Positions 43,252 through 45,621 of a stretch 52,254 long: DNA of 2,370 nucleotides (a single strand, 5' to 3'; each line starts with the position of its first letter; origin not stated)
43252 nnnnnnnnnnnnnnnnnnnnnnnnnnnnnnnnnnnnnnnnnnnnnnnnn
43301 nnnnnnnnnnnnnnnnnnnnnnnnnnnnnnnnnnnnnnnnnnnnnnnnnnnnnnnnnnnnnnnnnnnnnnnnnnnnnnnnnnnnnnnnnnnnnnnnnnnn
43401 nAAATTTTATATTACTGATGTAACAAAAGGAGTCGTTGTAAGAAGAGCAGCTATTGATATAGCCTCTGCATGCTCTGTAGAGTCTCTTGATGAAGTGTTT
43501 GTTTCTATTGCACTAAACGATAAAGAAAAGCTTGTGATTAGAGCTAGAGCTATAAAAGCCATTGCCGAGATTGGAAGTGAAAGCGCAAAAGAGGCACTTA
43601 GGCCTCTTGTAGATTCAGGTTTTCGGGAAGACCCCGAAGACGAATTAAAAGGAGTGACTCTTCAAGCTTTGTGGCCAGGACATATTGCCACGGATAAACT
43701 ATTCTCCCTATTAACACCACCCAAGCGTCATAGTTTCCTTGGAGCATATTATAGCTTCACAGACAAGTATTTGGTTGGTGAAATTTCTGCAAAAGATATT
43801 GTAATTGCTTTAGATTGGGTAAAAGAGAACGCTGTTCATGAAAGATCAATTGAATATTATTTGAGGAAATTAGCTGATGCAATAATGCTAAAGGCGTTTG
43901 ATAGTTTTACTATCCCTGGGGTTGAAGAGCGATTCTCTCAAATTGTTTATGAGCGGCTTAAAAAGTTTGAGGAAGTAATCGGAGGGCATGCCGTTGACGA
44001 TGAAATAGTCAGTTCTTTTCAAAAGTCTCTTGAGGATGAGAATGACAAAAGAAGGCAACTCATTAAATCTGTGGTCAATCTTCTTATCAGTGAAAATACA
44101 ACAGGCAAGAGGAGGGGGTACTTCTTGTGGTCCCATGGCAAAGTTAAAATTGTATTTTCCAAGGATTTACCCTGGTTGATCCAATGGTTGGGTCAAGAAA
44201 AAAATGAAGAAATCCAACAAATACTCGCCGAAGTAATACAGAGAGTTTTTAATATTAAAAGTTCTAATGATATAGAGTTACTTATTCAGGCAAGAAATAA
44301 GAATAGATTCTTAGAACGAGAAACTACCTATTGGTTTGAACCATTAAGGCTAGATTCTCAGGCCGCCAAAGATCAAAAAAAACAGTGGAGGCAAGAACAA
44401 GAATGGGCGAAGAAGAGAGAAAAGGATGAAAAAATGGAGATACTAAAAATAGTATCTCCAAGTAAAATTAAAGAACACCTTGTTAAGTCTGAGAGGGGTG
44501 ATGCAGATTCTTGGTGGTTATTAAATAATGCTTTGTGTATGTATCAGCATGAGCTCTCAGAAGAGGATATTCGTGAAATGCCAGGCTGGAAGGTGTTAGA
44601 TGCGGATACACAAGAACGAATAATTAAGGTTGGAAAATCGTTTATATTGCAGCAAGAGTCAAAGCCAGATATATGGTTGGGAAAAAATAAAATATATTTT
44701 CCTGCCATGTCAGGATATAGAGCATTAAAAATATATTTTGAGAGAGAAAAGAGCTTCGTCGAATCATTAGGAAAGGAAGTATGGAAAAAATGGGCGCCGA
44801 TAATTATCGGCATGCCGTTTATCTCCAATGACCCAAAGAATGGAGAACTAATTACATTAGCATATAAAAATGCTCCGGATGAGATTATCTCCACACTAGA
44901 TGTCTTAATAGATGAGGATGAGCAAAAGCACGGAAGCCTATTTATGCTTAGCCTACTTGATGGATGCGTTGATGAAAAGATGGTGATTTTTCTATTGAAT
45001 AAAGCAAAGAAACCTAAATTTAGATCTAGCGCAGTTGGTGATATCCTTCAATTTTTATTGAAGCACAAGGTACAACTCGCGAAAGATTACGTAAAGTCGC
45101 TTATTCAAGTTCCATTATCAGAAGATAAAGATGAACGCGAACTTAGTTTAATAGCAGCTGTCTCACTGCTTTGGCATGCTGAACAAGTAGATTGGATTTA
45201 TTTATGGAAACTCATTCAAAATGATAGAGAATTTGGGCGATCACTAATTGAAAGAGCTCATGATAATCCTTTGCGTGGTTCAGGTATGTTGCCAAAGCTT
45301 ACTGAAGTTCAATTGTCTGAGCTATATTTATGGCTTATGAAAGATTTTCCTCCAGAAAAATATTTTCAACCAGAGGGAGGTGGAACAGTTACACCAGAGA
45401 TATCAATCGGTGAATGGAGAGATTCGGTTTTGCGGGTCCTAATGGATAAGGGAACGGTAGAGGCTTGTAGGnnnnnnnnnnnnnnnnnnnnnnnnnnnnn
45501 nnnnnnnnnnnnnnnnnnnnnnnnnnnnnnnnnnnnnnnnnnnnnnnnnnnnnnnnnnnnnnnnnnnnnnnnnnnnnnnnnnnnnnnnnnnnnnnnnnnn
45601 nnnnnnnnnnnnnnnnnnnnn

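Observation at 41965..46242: Single-gene NLR-like candidate defence protein with a C-terminal nuclease-like module (NACHT - helical repeats - PD-(D/E)xK)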

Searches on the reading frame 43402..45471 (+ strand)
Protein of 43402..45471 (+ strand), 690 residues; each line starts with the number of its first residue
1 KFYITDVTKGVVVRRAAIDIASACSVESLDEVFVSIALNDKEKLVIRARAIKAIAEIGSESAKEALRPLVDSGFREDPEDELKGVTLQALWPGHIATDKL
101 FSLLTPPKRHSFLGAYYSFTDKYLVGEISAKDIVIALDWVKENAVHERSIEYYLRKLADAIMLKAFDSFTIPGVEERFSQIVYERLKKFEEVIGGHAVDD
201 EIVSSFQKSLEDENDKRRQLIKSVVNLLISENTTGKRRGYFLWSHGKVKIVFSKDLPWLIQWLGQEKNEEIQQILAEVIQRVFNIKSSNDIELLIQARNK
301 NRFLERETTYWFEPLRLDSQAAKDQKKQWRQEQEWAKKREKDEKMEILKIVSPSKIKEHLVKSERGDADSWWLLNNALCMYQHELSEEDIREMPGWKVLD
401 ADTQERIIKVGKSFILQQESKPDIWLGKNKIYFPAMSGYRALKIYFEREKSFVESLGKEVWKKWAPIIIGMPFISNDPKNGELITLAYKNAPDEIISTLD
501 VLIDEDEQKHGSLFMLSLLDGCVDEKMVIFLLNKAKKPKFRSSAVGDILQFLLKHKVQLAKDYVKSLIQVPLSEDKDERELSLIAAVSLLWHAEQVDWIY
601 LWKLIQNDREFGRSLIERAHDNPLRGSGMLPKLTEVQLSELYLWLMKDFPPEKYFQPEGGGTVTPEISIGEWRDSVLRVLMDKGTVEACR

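Call 23: search_protein_families(library=pfam, proteins=[window:43402-45471:+], max_evalue=10)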
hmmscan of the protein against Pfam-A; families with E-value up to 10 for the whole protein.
window:43402-45471:+ (690 aa): 2 families
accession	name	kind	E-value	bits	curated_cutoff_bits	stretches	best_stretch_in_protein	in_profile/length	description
PF13646.12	HEAT_2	-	3.8e-06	27.5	27.7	1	13-90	16-87/88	HEAT repeats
PF03130.22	HEAT_PBS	-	0.025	15.6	20.9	1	46-71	1-26/27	PBS lyase HEAT-like repeat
